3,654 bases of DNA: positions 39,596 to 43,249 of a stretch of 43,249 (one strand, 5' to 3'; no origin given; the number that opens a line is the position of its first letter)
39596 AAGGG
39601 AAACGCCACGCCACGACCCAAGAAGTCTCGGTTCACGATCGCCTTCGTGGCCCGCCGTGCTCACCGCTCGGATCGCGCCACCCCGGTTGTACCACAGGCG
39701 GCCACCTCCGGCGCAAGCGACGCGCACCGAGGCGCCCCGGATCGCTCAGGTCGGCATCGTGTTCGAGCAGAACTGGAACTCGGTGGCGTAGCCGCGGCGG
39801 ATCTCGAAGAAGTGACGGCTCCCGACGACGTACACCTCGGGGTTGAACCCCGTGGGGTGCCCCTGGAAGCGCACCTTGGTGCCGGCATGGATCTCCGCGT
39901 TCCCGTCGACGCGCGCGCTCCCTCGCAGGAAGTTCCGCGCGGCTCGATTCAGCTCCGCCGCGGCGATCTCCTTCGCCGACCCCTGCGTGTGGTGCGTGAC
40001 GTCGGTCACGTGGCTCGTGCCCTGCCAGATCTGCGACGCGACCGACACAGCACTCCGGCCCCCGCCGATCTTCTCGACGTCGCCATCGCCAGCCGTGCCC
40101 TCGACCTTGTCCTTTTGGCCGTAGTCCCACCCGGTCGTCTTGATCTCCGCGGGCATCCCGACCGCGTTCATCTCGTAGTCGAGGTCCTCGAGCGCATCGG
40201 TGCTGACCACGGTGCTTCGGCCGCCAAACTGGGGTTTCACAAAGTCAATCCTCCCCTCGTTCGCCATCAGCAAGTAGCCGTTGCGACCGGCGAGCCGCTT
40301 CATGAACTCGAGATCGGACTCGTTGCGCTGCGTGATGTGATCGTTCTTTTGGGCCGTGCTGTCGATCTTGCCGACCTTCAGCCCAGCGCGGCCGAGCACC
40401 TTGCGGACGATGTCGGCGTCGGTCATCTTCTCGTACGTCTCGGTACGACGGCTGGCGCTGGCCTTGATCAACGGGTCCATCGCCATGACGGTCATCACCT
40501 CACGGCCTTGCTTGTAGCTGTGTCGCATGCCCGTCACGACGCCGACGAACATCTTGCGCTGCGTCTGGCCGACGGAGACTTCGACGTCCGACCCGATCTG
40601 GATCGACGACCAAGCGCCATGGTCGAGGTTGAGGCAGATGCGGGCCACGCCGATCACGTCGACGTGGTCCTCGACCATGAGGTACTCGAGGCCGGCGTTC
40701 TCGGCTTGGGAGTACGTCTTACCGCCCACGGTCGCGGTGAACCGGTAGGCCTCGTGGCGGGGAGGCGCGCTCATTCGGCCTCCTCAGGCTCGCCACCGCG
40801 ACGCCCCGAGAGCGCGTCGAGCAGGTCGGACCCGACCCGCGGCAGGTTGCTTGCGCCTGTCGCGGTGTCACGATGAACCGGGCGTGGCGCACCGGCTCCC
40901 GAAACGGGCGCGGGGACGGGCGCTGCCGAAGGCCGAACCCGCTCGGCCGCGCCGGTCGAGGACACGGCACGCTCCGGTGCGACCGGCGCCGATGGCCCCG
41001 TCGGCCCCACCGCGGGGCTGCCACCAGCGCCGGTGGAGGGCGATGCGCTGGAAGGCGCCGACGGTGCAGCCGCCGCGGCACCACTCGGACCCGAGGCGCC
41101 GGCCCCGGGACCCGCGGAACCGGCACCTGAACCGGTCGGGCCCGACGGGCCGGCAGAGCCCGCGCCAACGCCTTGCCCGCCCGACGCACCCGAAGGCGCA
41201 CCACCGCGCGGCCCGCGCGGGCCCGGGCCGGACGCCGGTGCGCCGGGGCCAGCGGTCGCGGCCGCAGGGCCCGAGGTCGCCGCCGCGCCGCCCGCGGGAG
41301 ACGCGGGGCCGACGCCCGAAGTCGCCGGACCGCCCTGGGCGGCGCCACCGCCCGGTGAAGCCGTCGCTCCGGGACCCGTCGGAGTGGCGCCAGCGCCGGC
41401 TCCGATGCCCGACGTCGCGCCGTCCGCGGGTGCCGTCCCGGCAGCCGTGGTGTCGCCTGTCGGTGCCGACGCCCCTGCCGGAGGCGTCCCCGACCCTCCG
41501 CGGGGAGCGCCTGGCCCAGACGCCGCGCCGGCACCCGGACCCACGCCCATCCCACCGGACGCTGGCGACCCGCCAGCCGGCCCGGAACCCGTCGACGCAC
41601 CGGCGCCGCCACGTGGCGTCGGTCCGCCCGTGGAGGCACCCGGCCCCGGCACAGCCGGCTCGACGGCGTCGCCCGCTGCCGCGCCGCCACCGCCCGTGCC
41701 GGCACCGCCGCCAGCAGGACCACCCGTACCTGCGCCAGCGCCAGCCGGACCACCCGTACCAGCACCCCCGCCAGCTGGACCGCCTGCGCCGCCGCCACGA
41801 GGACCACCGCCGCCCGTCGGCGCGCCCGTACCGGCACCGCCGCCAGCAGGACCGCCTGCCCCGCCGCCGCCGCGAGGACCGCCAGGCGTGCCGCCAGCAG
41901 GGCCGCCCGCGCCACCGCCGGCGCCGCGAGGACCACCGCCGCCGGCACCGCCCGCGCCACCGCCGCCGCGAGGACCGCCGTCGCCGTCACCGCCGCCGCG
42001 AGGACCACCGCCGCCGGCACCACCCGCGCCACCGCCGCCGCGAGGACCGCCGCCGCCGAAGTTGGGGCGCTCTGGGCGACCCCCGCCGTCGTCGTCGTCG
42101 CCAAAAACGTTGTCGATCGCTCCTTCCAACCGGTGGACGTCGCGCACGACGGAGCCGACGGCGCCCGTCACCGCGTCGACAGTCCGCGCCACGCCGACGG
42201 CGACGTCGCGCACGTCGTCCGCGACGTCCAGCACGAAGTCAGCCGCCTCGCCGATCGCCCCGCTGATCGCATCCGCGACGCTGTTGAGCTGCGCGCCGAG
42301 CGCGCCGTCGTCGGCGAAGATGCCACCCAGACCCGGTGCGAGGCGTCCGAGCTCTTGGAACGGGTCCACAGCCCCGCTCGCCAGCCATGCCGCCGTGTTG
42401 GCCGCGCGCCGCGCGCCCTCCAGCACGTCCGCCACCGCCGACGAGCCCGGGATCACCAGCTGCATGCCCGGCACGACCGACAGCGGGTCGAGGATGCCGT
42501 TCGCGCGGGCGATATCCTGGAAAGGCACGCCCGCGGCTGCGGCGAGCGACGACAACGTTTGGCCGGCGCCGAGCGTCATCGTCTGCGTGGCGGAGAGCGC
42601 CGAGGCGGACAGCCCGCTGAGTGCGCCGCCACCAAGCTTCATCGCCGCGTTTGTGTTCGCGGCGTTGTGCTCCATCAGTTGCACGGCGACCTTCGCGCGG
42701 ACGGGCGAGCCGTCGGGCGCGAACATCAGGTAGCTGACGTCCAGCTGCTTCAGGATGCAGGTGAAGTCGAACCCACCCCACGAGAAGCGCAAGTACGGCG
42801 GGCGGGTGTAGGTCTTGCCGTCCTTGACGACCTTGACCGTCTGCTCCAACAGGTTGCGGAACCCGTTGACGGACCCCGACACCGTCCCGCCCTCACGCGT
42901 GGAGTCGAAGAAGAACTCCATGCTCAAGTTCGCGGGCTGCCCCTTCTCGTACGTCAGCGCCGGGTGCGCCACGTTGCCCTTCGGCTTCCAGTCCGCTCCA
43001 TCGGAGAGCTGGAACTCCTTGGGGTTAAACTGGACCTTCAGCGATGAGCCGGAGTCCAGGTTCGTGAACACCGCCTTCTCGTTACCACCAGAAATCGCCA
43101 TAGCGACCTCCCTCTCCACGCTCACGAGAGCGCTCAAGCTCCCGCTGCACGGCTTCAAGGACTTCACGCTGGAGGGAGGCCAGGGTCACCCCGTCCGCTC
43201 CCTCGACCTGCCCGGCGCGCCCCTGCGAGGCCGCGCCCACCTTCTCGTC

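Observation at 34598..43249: Baseplate half of a contractile injection system with a non-canonical inventory, running off the window edge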

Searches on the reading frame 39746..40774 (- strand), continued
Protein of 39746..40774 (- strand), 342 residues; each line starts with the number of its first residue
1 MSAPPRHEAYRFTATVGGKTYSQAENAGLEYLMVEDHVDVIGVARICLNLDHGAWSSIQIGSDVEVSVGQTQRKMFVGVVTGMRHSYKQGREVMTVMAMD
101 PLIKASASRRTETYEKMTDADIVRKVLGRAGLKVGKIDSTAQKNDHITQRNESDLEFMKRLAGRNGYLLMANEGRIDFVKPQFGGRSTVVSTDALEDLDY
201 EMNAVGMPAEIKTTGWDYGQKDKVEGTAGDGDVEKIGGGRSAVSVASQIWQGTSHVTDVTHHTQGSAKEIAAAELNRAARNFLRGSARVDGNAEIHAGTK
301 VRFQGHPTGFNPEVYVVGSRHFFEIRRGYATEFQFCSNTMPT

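Call 30: search_protein_families(library=pfam, proteins=[L080:39-1199:+, L080:1300-2331:+, L080:2344-4437:-, L080:4453-5085:-, L080:4953-6323:-, L080:5079-6371:+, L080:6699-7838:-, L080:7772-8623:+, L080:8685-9134:+, L080:9110-9994:+], max_evalue=0.01)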
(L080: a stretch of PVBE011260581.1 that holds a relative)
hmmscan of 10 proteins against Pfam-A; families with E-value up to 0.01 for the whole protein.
L080:39-1199:+ (386 aa): 0 families

L080:1300-2331:+ (343 aa): 0 families

L080:2344-4437:- (697 aa): 2 families
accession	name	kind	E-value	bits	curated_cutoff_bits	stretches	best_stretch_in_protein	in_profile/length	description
PF00004.35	AAA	-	2.9e-27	96.1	21.2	1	478-602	2-130/131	ATPase family associated with various cellular activities (AAA)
PF22977.2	WHD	-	3.3e-19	69.8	27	1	8-197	20-213/221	Winged helix domain, variant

L080:4453-5085:- (210 aa): 1 family
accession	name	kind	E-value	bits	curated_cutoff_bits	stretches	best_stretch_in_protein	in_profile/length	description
PF13699.11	eCIS_core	-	1.7e-07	31.7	22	1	32-84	24-77/79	eCIS core domain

L080:4953-6323:- (456 aa): 0 families

L080:5079-6371:+ (430 aa): 2 families
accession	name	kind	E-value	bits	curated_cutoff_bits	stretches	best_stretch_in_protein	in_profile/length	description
PF01979.26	Amidohydro_1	-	9.9e-34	117.5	25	1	52-408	2-344/345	Amidohydrolase family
PF07969.17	Amidohydro_3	-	0.0047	16.9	29.7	0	45-76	3-34/472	Amidohydrolase family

L080:6699-7838:- (379 aa): 4 families
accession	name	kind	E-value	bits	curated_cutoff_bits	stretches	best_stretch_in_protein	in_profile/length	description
PF01546.33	Peptidase_M20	-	1.6e-29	103.7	24.6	1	74-374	1-205/206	Peptidase family M20/M25/M40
PF07687.19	M20_dimer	-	1.5e-19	70.3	21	1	179-286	3-102/107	Peptidase dimerisation domain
PF04389.22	Peptidase_M28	-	2.5e-06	27.8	21.3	1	60-153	1-77/193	Peptidase family M28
PF05343.19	Peptidase_M42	-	0.0026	17.3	23.2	0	110-154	134-178/292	M42 glutamyl aminopeptidase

L080:7772-8623:+ (283 aa): 0 families

L080:8685-9134:+ (149 aa): 0 families

L080:9110-9994:+ (294 aa): 1 family
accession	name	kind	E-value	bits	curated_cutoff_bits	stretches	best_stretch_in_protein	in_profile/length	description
PF14065.11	Pvc16_N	-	3.4e-16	59.9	27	1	26-216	2-168/180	Pvc16 N-terminal domain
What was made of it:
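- On eCIS superfamily (Afp/PVC-like): Present about 5 kb upstream of the cap gene, on the opposite strand, in the single relative with enough upstream sequence (L080, call 30).
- One relative has the eCIS-typical Afp15-like ATPase and a DUF4157 gene nearby (call 30). The ATPase is separated from the locus by metabolic genes in L080 (call 30).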

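Call 32: search_solved_structures(query=window:39746-40774:-, max_evalue=0.01)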
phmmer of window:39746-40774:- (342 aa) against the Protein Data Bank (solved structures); distinct sequences matched with E-value up to 0.01: 6.
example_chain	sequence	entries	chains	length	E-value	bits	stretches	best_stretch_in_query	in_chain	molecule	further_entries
7aef_q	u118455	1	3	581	4.4e-17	65.6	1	61-324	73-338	Phosphoserine phosphatase SerB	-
7b5h_AJ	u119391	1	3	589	2.1e-09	40.4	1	58-322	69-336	All3320 protein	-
9gtr_q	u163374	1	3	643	5.4e-09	39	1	67-324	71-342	Gp5/Type VI secretion system Vgr protein OB-fold domain-containing protein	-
9rce_F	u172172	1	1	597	1.1e-08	38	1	56-325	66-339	Type VI secretion system tip protein VgrG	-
9qgm_8A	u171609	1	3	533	7.3e-08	35.3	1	72-333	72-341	Photorhabdus luminescens subsp. laumondii TTO1 complete genome segment 6/17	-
6j0m_A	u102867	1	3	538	0.0034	20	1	65-244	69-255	Pvc8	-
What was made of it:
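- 39746..40774 (-): Baseplate hub (P2 gpD / gp27-like; the N-terminal two thirds of Afp8/Cis8), 342 aa, without an OB-fold or spike. The solved Cis8/VgrG relatives of 533-643 aa align only over their residues ~70-340 (call 32).
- On eCIS superfamily (Afp/PVC-like): Solved homologues align over residues ~70-340 of 533-643 (call 32).
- Closest known: AlgoCIS / MAC / T6SSiv. Same: It is the best solved match for the hub (7aef_q, E 4e-17, call 32).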

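Call 37: search_protein_families(library=pfam, proteins=[L014:11303-11953:-, L014:12201-13514:+, L033:2755-4485:-, L033:4554-6305:-, L033:6241-8790:-, L023:3461-4285:+, L040:11042-12487:+, L040:12512-12943:+, L040:12953-14059:+, L040:13962-14753:+], max_evalue=0.01)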
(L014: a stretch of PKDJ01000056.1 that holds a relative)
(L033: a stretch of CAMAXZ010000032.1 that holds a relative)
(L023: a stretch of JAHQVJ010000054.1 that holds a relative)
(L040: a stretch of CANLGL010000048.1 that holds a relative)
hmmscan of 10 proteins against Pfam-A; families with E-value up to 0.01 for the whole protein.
L014:11303-11953:- (216 aa): 0 families

L014:12201-13514:+ (437 aa): 0 families

L033:2755-4485:- (576 aa): 13 families
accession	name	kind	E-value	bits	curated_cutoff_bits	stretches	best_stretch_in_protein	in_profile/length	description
PF00437.27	T2SSE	-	4.4e-126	420.9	24.9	1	186-568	2-368/370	Type II/IV secretion system protein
PF05157.20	MshEN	-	7.7e-15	55.1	23.1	1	77-158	4-86/90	MshEN domain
PF13191.12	AAA_16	-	6.9e-06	27.1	32.6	1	313-361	10-58/167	AAA ATPase domain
PF13401.12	AAA_22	-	1.1e-05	26.1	27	1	326-365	5-44/130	AAA domain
PF13555.12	AAA_29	-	0.00011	22.3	27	1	324-351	20-47/61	P-loop containing region of AAA domain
PF13245.12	AAA_19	-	0.0011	19.6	25.1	1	323-354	8-39/134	AAA domain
PF03266.21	NTPase_1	-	0.0018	18.6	23.9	0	329-357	2-30/168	NTPase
PF13604.12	AAA_30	-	0.0021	18.3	27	1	311-357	3-49/191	AAA domain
PF13476.12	AAA_23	-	0.0039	18.3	27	1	325-347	18-40/201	AAA domain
PF13173.12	AAA_14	-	0.0039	17.6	27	0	328-365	4-42/129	AAA domain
PF20720.3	nSTAND3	-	0.0052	16.9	27.2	1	326-366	17-57/155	Novel STAND NTPase 3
PF00004.35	AAA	-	0.0072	17.2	21.2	0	329-379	1-44/131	ATPase family associated with various cellular activities (AAA)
PF12775.13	AAA_7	-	0.0083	16.1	25.8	0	329-360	36-67/181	P-loop containing dynein motor region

L033:4554-6305:- (583 aa): 3 families
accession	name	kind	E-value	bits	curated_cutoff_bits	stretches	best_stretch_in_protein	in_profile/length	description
PF00282.25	Pyridoxal_deC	-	7.2e-44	150.5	27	1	92-479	1-374/375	Pyridoxal-dependent decarboxylase conserved domain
PF01212.27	Beta_elim_lyase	-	3.1e-07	30.5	27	1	247-404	67-215/288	Beta-eliminating lyase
PF00266.25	Aminotran_5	-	5e-05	22.9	21.5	1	253-406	90-233/371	Aminotransferase class-V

L033:6241-8790:- (849 aa): 19 families
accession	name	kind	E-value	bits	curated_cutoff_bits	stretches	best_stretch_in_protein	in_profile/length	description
PF13844.12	Glyco_transf_41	-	1.2e-67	228.8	25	2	642-822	357-538/543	Glycosyl transferase family 41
PF07719.23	TPR_2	-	4.4e-41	136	27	5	185-217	1-33/34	Tetratricopeptide repeat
PF00515.34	TPR_1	-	2.8e-40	135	27.8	4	185-216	1-32/34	Tetratricopeptide repeat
PF13432.12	TPR_16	-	4.7e-38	129.7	32.7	5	291-355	1-65/65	Tetratricopeptide repeat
PF13181.12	TPR_8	-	4.3e-34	114.2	25.7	2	288-318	2-32/34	Tetratricopeptide repeat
PF13414.12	TPR_11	-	1.6e-30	105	26.8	3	158-197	1-40/42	TPR repeat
PF13428.12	TPR_14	-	6.5e-27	91.7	23.5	6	322-363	2-43/44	Tetratricopeptide repeat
PF14559.12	TPR_19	-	1.5e-25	89.7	25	4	229-285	1-57/68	Tetratricopeptide repeat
PF13431.12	TPR_17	-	2.4e-24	83.9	24.4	0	249-274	9-34/34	Tetratricopeptide repeat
PF13424.12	TPR_12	-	8.4e-24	84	30.1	3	150-215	2-75/77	Tetratricopeptide repeat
PF23914.1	TPR_CcmH_CycH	-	1.4e-12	48.2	42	0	191-282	56-150/158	Cytochrome c-type biogenesis protein H TPR domain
PF13176.12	TPR_7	-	1.5e-12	47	27.9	0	187-216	1-30/36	Tetratricopeptide repeat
PF13374.12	TPR_10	-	3.5e-11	43.2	27.5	0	187-215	4-32/42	Tetratricopeptide repeat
PF12895.13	ANAPC3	-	5.9e-11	42.9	27.2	1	200-277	4-80/82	Anaphase-promoting complex, cyclosome, subunit 3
PF13174.12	TPR_6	-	1.3e-10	41.6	26.3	0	254-278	1-25/33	Tetratricopeptide repeat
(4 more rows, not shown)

L023:3461-4285:+ (274 aa): 3 families
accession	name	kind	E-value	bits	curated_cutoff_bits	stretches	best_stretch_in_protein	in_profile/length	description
PF02915.23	Rubrerythrin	-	0.003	18.4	22.8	0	98-147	7-58/137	Rubrerythrin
PF13794.12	MiaE_2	-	0.0062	16.7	25.2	0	45-133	45-131/185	tRNA-(MS[2]IO[6]A)-hydroxylase (MiaE)-like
PF13668.12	Ferritin_2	-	0.007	16.9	24.7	1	33-137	37-131/138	Ferritin-like domain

L040:11042-12487:+ (481 aa): 0 families

L040:12512-12943:+ (143 aa): 0 families

L040:12953-14059:+ (368 aa): 2 families
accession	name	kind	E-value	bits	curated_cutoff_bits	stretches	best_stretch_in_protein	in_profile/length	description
PF13469.12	Sulfotransfer_3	-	9.7e-19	68.9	27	1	58-310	1-213/216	Sulfotransferase family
PF00685.33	Sulfotransfer_1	-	2.5e-09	37.4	22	1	58-339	3-210/255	Sulfotransferase domain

L040:13962-14753:+ (263 aa): 0 families
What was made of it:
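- Tried and rejected: This idea was rejected (call 37).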

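Call 77: search_protein_families(library=pfam, proteins=[L073:9788-10879:+, L073:10876-11571:+, L073:11163-13154:+, L073:12697-13530:+, L073:13546-15816:+, L073:15818-18163:+, L073:18160-19026:+, L073:8391-9605:+], max_evalue=0.01)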
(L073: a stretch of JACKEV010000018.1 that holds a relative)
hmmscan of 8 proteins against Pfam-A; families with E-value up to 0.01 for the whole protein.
L073:9788-10879:+ (363 aa): 1 family
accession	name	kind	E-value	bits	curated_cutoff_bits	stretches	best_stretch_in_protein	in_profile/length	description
PF05954.17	Phage_GPD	-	2.1e-12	47.3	30.1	1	74-342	27-301/305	Phage tail baseplate hub (GPD)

L073:10876-11571:+ (231 aa): 2 families
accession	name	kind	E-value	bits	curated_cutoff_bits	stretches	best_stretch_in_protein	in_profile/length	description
PF04717.18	Phage_base_V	-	3.1e-20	72.7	23.8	1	24-97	3-75/75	Type VI secretion system/phage-baseplate injector OB domain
PF20093.5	DUF6484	-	5.2e-07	30.7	27.6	1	44-95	18-60/61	Domain of unknown function (DUF6484)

L073:11163-13154:+ (663 aa): 0 families

L073:12697-13530:+ (277 aa): 0 families

L073:13546-15816:+ (756 aa): 1 family
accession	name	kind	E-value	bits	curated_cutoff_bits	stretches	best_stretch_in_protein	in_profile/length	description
PF04865.19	Baseplate_J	-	2e-12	47.4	21.1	1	454-634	75-237/255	Baseplate J-like protein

L073:15818-18163:+ (781 aa): 1 family
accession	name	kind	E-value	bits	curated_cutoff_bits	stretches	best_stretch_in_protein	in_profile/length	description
PF09684.15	Tail_P2_I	-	4.2e-09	36.8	20.6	1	530-601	17-89/139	Phage tail protein (Tail_P2_I)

L073:18160-19026:+ (288 aa): 0 families

L073:8391-9605:+ (404 aa): 1 family
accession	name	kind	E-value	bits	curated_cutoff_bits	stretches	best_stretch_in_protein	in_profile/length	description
PF19266.4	CIS_tube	-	2.2e-24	86.4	27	1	139-272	14-152/158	Contractile injection system tube protein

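Call 88: find_related_loci(query=A2, collection=viral_contigs, flank=10000)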
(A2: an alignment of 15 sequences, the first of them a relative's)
Query A2 (591 aa) in viral_contigs; peptide patterns used: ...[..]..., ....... (x = any residue, [..] = any of these).
113 stretches matched a pattern; 71 encode a relative of the query (tblastn E <= 1e-3); 70 distinct loci.
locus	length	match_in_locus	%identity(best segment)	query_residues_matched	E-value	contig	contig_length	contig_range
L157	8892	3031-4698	45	2-591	1e-151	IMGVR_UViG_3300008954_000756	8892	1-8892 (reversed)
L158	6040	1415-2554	46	3-591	4e-89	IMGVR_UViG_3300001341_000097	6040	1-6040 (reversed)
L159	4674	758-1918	46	3-591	6e-88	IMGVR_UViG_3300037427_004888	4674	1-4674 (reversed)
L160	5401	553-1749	43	3-591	7e-87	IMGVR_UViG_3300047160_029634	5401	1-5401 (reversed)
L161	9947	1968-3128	44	3-591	2e-85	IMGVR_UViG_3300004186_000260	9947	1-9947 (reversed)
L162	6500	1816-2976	44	3-591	5e-84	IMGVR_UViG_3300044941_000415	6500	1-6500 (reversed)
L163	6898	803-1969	42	3-582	4e-83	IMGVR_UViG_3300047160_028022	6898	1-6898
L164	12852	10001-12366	40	6-589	2e-77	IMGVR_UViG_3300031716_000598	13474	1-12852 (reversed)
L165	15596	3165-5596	39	6-589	2e-77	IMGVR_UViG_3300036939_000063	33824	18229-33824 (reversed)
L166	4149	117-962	45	298-591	7e-76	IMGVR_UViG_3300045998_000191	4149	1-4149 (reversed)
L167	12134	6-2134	42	257-589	8e-75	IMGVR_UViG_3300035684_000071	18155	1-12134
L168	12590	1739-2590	44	289-591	4e-74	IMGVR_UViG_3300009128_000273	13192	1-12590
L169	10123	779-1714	44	275-591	6e-73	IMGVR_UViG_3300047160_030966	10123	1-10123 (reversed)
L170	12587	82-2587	40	3-582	1e-72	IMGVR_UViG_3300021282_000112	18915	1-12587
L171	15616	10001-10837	45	294-591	6e-72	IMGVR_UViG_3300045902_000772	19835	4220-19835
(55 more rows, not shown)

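Call 89: search_protein_families(library=phrogs, proteins=[window:39746-40774:-, L009:3560-3925:+, L009:126-380:+], max_evalue=0.001)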
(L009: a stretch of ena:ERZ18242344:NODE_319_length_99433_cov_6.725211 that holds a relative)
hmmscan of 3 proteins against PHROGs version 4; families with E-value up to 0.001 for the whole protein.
window:39746-40774:- (342 aa): 2 families
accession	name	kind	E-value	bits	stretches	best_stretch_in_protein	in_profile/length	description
phrog_52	-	tail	1.2e-28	101.4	1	48-335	233-511/677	tail protein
phrog_400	-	tail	3.5e-06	27.2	1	57-152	69-159/654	tail protein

L009:3560-3925:+ (121 aa): 1 family
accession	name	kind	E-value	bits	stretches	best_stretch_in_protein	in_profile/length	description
phrog_508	-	tail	0.00012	22.8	1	8-92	26-122/155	tail assembly chaperone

L009:126-380:+ (84 aa): 0 families

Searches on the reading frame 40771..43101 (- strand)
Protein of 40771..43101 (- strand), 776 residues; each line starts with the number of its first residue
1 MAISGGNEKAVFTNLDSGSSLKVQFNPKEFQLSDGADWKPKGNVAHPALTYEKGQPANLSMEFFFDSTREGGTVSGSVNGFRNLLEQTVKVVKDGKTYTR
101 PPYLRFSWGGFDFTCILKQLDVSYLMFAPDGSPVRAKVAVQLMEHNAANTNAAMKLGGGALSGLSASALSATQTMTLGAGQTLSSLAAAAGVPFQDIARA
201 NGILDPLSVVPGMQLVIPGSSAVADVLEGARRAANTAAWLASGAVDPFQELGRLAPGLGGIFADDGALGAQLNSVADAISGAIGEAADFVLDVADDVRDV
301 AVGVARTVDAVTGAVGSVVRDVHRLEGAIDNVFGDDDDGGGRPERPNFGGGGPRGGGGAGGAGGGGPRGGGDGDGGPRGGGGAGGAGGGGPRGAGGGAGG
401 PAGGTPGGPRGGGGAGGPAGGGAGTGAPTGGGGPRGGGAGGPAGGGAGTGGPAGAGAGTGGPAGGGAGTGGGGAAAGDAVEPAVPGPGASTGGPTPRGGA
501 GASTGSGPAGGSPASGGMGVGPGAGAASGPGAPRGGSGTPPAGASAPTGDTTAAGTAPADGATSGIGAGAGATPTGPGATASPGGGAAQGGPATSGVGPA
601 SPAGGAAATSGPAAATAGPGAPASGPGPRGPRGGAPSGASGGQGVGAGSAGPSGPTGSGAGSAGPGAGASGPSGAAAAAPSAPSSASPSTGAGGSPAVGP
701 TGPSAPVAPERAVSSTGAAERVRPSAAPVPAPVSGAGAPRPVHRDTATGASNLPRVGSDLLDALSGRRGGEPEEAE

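Call 6: search_protein_families(library=pfam, proteins=[window:40771-43101:-], max_evalue=0.01)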
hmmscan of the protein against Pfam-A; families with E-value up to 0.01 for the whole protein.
window:40771-43101:- (776 aa): 2 families
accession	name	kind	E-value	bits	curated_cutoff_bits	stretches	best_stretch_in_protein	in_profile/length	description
PF19266.4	CIS_tube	-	1.4e-28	100.1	27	1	18-152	20-157/158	Contractile injection system tube protein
PF01476.26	LysM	-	2.7e-07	30.9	20.9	1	179-218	5-43/43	LysM domain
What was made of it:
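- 40771..43101 (-): LysM tube-initiator (Afp7/Cis7-like), 776 aa: CIS_tube domain (aa 18-152), LysM (aa 179-218), a helical acidic stretch, then a Gly/Ala/Pro low-complexity tail of roughly 440 aa. Pfam PF19266 E 1.4e-28 and PF01476 E 2.7e-7 (call 6).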

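Call 12: find_encoding_contigs(protein=window:40771-43101:-, flank=10000, max_places=6)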
Protein window:40771-43101:- (776 aa): no gene with exactly this product is on record in the collection.
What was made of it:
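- Tried and rejected: An exact look-up of the 776-aa LysM protein found no record (call 12).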

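Call 22: search_protein_families(library=ncbifam, proteins=[window:40771-43101:-], max_evalue=0.01)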
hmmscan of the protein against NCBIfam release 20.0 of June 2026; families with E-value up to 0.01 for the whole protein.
window:40771-43101:- (776 aa): 2 families
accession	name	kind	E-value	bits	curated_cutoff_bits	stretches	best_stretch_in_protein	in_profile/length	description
TIGR02899.1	spore_safA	subfamily_domain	0.0028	17.6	67.85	1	180-218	4-43/44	SafA/ExsA family spore coat assembly protein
NF040883.1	amid_act_ActS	equivalog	0.0057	15.9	375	1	156-228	17-89/242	amidase activator ActS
